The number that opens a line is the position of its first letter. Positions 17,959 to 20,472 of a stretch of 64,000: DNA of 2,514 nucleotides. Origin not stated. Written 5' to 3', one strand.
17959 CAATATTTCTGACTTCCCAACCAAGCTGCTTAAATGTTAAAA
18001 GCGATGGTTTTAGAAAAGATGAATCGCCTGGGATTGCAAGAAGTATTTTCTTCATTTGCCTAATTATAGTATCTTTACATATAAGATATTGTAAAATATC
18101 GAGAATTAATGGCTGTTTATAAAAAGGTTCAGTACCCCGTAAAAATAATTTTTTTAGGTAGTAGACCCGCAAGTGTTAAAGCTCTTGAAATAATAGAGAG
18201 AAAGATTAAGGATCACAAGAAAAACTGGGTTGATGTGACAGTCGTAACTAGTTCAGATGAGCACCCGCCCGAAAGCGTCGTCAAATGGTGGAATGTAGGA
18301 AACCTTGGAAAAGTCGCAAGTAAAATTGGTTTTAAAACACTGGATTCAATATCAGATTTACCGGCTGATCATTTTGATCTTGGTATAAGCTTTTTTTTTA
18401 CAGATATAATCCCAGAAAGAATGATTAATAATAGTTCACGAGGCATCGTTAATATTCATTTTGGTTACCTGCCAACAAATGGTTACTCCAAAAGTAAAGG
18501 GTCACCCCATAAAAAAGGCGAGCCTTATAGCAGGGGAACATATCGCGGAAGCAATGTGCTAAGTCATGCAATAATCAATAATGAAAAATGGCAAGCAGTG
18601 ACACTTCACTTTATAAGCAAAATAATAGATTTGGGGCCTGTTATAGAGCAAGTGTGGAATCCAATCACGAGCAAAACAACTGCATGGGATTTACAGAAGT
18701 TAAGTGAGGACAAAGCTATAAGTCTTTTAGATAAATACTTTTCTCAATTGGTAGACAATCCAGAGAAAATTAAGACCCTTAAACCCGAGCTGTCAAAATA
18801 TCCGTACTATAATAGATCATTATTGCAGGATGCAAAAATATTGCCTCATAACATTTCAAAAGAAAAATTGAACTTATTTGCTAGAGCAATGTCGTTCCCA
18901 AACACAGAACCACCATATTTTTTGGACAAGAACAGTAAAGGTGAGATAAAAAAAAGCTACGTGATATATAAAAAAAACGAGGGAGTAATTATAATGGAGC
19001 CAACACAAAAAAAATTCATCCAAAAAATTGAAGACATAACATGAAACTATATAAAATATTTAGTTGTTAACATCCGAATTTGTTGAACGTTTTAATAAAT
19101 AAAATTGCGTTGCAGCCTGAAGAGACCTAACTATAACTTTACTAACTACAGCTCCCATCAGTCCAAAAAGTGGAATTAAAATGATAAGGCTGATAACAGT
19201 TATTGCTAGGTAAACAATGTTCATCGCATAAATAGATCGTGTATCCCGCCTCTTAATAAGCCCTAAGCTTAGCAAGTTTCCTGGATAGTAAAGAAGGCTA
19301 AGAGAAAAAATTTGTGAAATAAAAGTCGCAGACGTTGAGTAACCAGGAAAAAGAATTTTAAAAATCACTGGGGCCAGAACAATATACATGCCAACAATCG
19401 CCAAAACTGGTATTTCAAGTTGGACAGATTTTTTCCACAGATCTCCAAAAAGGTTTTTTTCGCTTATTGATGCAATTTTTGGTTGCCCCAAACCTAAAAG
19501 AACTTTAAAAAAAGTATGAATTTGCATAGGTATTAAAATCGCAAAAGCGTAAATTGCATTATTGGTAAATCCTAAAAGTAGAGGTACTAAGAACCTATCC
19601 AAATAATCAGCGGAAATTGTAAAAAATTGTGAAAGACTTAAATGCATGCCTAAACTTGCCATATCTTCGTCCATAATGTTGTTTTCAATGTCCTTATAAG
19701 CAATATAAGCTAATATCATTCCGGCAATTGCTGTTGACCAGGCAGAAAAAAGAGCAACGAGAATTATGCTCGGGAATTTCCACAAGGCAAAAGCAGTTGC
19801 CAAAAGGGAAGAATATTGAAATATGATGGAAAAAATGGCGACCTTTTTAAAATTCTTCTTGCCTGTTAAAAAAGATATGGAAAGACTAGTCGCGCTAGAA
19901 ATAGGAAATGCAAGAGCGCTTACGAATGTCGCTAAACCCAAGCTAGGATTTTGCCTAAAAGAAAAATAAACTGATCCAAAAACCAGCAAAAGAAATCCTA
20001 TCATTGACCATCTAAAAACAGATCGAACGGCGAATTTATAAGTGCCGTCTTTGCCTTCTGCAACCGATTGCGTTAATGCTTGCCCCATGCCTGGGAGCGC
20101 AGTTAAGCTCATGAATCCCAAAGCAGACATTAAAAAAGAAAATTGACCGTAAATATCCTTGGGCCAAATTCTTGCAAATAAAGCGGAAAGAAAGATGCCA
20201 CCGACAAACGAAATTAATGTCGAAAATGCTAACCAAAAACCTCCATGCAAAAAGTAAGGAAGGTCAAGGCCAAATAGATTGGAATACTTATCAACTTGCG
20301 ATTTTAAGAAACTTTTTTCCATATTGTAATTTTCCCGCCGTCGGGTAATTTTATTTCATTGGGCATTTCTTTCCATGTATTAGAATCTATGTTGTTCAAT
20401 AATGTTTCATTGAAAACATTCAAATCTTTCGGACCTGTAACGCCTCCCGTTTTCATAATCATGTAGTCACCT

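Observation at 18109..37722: Three paralogous Arn-like modules (PLP enzyme + SDR + DPM1-like GT2 + GT-C) with ArnA split into separate formyltransferase and decarboxylase genes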

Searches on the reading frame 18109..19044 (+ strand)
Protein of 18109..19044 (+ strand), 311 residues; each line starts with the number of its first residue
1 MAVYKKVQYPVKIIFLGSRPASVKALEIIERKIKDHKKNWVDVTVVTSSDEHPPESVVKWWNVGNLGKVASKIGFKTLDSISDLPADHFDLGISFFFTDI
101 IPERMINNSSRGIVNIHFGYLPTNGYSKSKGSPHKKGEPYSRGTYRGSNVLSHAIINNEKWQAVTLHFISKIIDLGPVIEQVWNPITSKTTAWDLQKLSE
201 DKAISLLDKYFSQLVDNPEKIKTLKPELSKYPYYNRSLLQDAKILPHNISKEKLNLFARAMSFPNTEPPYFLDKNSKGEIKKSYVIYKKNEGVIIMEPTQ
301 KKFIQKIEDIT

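Call 3: search_protein_families(library=pfam, proteins=[window:18109-19044:+], max_evalue=0.01)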
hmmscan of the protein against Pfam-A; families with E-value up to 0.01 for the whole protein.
window:18109-19044:+ (311 aa): 1 family
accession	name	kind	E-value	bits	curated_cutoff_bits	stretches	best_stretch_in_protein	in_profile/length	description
PF00551.24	Formyl_trans_N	-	3.4e-07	30.6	26.1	1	83-201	74-171/181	Formyl transferase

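Call 5: search_protein_families(library=ncbifam, proteins=[window:18109-19044:+], max_evalue=0.001)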
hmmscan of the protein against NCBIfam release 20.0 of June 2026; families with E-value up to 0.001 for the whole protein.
window:18109-19044:+ (311 aa): 6 families
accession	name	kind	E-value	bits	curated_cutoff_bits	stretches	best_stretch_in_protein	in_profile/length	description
TIGR00460.1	fmt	equivalog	1.8e-10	40.5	201.5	1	145-260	115-227/315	methionyl-tRNA formyltransferase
NF005998.1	PRK08125.1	equivalog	1.4e-09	36.9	777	1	144-264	110-227/649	bifunctional UDP-4-amino-4-deoxy-L-arabinose formyltransferase/UDP-glucuronic acid oxidase ArnA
NF005414.0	PRK06988.1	equivalog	2e-09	36.8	316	1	144-264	112-229/311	formyltransferase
NF005755.0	PRK07579.1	equivalog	4e-08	33.4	238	1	138-275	96-227/245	dTDP-4-amino-4,6-dideoxyglucose formyltransferase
NF004684.0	PRK06027.1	subfamily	2.9e-05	23.9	223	1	98-202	175-258/286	formyltetrahydrofolate deformylase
TIGR00639.1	PurN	equivalog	0.00048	19.7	150.1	0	143-197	113-167/192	phosphoribosylglycinamide formyltransferase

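Call 18: search_solved_structures(query=window:18109-19044:+, max_evalue=0.01, show_alignments=3)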
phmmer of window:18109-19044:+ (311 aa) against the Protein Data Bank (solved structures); distinct sequences matched with E-value up to 0.01: 12.
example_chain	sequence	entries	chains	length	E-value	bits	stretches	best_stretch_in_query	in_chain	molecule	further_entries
5vys_A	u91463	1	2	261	6.6e-05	25.4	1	144-277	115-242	Gdp-mannose 4,6-dehydratase / gdp-4-amino-4,6-dideoxy-d-mannose formyltransferase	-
5vyr_A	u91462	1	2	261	6.7e-05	25.4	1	144-277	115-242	Gdp-mannose 4,6-dehydratase / gdp-4-amino-4,6-dideoxy-d-mannose formyltransferase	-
5vyt_A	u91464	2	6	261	9.2e-05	25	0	144-277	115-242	Gdp-mannose 4,6-dehydratase / gdp-4-amino-4,6-dideoxy-d-mannose formyltransferase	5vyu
4lxq_A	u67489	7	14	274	0.0016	20.9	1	145-240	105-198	WlaRD, a sugar 3N-formyl transferase | WlaRD a sugar 3N formyltransferase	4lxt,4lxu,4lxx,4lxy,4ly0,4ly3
7n7a_A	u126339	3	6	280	0.0045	19.4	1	145-218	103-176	Formyl_trans_N domain-containing protein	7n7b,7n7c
3kcq_A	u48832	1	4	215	0.0046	19.4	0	143-195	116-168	Phosphoribosylglycinamide formyltransferase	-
5uin_A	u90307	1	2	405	0.0048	19.3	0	145-269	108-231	Formyltransferase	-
5uij_A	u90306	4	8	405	0.0049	19.3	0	145-269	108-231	Formyltransferase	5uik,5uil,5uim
4xd1_A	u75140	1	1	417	0.0063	18.9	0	145-271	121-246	TDP-3-aminoquinovose-N-formyltransferase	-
4xcz_A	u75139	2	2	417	0.0063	18.9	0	144-270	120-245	TDP-3-aminoquinovose-N-formyltransferase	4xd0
4nv1_C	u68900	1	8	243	0.0073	18.7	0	139-276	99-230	Formyltransferase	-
6v33_A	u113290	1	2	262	0.0084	18.5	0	10-125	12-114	dTDP-4-amino-4,6-dideoxyglucose formyltransferase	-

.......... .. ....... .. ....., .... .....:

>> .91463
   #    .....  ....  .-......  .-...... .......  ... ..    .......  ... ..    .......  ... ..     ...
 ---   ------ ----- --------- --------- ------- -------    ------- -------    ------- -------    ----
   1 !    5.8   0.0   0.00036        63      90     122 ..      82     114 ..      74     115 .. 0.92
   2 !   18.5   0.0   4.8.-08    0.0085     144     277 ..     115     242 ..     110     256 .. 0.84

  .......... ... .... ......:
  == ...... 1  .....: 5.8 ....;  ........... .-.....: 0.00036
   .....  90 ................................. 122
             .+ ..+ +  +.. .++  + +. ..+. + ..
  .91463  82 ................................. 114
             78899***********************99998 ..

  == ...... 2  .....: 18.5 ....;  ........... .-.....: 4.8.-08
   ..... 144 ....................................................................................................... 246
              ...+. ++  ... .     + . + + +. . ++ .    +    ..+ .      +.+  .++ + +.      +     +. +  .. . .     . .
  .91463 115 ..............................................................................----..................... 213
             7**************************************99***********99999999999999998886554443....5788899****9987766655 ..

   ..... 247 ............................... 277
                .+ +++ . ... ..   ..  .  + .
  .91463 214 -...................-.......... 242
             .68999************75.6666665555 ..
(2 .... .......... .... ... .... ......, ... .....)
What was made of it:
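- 18109..19044 (+): Divergent sugar N-formyltransferase-like protein (not part of cassette C). PDB matches are weak (WbkC, WlaRD) (call 18).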

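Call 45: find_homologous_proteins(query=window:18109-19044:+, max_evalue=0.00001)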
Query window:18109-19044:+ (311 aa): 10 proteins with E <= 0.00001 among 1651 candidates.
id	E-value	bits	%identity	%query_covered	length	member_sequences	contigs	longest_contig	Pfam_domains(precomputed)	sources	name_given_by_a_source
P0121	3.7e-205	698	100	100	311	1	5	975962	PF00551.25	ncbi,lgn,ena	-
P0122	7.2e-126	438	63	100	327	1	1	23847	PF00551.25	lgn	-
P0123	1.0e-123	430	62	97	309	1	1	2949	PF00551.25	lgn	-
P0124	8.5e-121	421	61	100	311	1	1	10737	PF00551.25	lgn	-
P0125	1.0e-114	401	58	98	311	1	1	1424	PF00551.25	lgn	-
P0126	5.3e-113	395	62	93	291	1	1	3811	-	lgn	-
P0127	3.6e-97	343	52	96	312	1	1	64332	PF00551.25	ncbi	-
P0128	4.1e-90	320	49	96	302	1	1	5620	PF00551.25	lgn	-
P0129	3.3e-71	258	44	96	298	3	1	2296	PF00551.25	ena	-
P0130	2.9e-41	160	38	84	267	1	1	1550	PF00551.25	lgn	-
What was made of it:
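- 18109..19044 (+): Only 10 homologue clusters were found (call 45).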

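Call 46: list_cluster_members(proteins=[P0121, P0127])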
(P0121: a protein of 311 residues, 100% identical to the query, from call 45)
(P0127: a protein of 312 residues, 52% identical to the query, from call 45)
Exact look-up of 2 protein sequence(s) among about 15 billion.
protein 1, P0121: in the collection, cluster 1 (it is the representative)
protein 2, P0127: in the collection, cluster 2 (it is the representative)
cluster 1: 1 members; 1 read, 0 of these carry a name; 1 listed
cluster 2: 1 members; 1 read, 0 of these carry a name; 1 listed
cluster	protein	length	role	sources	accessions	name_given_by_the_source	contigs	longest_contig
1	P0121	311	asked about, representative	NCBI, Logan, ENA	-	-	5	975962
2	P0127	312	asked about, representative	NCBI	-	-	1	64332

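Call 47: find_encoding_contigs(protein=P0127, flank=10000, max_places=2)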
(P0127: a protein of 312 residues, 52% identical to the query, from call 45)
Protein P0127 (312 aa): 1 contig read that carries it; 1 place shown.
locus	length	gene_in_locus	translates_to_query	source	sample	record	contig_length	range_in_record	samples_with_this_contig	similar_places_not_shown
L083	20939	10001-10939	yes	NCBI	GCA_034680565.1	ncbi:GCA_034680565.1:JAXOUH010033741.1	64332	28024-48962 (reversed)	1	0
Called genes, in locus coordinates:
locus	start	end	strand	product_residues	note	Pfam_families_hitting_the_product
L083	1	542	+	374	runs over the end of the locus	PF13439:Glyco_transf_4, PF00534:Glycos_transf_1, PF13692:Glyco_trans_1_4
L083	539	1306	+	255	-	PF01209:Ubie_methyltran, PF13489:Methyltransf_23, PF08003:Methyltransf_9 (faint), PF13649:Methyltransf_25, PF13847:Methyltransf_31, PF08241:Methyltransf_11, PF08242:Methyltransf_12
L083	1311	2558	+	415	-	PF13439:Glyco_transf_4, PF13579:Glyco_trans_4_4 (weak), PF00534:Glycos_transf_1, PF13692:Glyco_trans_1_4, PF13524:Glyco_trans_1_2 (weak), PF20706:GT4-conflict (weak)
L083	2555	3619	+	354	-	PF00534:Glycos_transf_1, PF13692:Glyco_trans_1_4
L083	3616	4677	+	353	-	PF00534:Glycos_transf_1, PF13524:Glyco_trans_1_2, PF13692:Glyco_trans_1_4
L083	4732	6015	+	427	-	PF01053:Cys_Met_Meta_PP (weak), PF00155:Aminotran_1_2 (weak), PF01041:DegT_DnrJ_EryC1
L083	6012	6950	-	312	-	PF01073:3Beta_HSD, PF01370:Epimerase, PF02719:Polysacc_synt_2 (faint), PF04321:RmlD_sub_bind, PF16363:GDP_Man_Dehyd, PF07993:NAD_binding_4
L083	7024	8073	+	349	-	-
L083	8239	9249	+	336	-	PF01408:GFO_IDH_MocA, PF02894:GFO_IDH_MocA_C, PF22725:GFO_IDH_MocA_C3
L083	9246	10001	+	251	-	PF13489:Methyltransf_23, PF13847:Methyltransf_31, PF08241:Methyltransf_11 (weak), PF08242:Methyltransf_12, PF13649:Methyltransf_25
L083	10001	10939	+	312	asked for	PF00551:Formyl_trans_N (weak)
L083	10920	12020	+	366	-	PF01053:Cys_Met_Meta_PP (weak), PF01041:DegT_DnrJ_EryC1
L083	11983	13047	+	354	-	PF13524:Glyco_trans_1_2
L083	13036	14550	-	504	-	PF02310:B12-binding (weak), PF04055:Radical_SAM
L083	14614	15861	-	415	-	PF01943:Polysacc_synt, PF13440:Polysacc_synt_3 (weak)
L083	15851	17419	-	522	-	PF13231:PMT_2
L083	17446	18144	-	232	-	PF00535:Glycos_transf_2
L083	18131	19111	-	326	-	PF01073:3Beta_HSD, PF01370:Epimerase, PF02719:Polysacc_synt_2 (weak), PF16363:GDP_Man_Dehyd, PF07993:NAD_binding_4, PF13460:NAD_binding_10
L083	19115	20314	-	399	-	PF00155:Aminotran_1_2, PF01041:DegT_DnrJ_EryC1, PF01053:Cys_Met_Meta_PP (weak)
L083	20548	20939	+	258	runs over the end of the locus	-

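Call 48: find_encoding_contigs(protein=P0122, flank=10000, max_places=2)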
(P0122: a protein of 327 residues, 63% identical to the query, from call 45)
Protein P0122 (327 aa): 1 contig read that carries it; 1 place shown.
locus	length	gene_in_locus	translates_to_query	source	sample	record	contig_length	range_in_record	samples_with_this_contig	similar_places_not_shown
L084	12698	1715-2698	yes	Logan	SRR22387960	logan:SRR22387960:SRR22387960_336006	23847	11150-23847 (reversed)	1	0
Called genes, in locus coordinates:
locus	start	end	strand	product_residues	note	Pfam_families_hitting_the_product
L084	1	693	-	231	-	?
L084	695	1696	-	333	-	PF13524:Glyco_trans_1_2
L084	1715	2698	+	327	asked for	PF00551:Formyl_trans_N (weak)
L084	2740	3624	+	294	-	PF01209:Ubie_methyltran, PF08003:Methyltransf_9 (weak), PF13489:Methyltransf_23, PF07021:MetW, PF13847:Methyltransf_31, PF08241:Methyltransf_11, PF08242:Methyltransf_12, PF13649:Methyltransf_25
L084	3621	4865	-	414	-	PF01943:Polysacc_synt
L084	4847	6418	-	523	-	PF02366:PMT (weak), PF13231:PMT_2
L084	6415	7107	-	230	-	PF00535:Glycos_transf_2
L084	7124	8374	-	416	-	PF08421:Methyltransf_13, PF13489:Methyltransf_23, PF08484:Methyltransf_14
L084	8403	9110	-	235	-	PF00535:Glycos_transf_2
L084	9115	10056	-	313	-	PF01073:3Beta_HSD, PF01370:Epimerase, PF02719:Polysacc_synt_2 (faint), PF07993:NAD_binding_4 (faint), PF13460:NAD_binding_10, PF16363:GDP_Man_Dehyd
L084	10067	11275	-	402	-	PF00155:Aminotran_1_2 (weak), PF01041:DegT_DnrJ_EryC1, PF01053:Cys_Met_Meta_PP (weak)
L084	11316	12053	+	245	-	-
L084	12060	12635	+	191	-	PF00583:Acetyltransf_1, PF13508:Acetyltransf_7, PF08445:FR47, PF13673:Acetyltransf_10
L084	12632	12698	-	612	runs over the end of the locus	PF13231:PMT_2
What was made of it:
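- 18109..19044 (+): Neighbours: calls 47, 48.
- On Arn pathway: Its conserved neighbours are a Glyco_trans_1_2 glycosyltransferase and cassette A (calls 5, 47, 48).
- In L083 and L084 it travels with a Glyco_trans_1_2 glycosyltransferase and cassette A, and in L083 with its own DegT and GFO oxidoreductase (calls 47, 48).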

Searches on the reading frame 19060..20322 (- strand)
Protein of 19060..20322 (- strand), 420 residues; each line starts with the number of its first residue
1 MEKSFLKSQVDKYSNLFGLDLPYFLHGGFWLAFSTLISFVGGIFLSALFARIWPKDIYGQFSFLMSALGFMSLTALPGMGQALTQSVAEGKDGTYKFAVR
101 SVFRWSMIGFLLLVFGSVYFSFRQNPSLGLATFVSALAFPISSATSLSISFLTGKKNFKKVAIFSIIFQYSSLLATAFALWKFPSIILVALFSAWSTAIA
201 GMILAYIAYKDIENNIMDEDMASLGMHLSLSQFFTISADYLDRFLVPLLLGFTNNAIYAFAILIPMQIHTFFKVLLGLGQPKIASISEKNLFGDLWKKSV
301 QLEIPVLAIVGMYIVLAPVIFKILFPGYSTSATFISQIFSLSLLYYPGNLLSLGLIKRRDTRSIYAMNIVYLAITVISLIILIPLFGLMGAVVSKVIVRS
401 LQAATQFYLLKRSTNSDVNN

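Call 3: search_protein_families(library=pfam, proteins=[window:19060-20322:-], max_evalue=0.01)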
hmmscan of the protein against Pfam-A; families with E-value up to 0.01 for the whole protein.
window:19060-20322:- (420 aa): 2 families
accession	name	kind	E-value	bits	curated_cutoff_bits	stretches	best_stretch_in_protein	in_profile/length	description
PF01943.22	Polysacc_synt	-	6.4e-12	45.9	28.2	1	25-264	2-250/274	Polysaccharide biosynthesis protein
PF13440.11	Polysacc_synt_3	-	8.6e-07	28.9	23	1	49-268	2-224/293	Polysaccharide biosynthesis protein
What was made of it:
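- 19060..20322 (-): Cassette A: Wzx/MOP-type flippase candidate. Polysacc_synt 45.9 bits (call 3).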

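Call 5: search_protein_families(library=ncbifam, proteins=[window:19060-20322:-], max_evalue=0.001)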
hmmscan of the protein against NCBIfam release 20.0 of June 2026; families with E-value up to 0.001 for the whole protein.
window:19060-20322:- (420 aa): 0 families
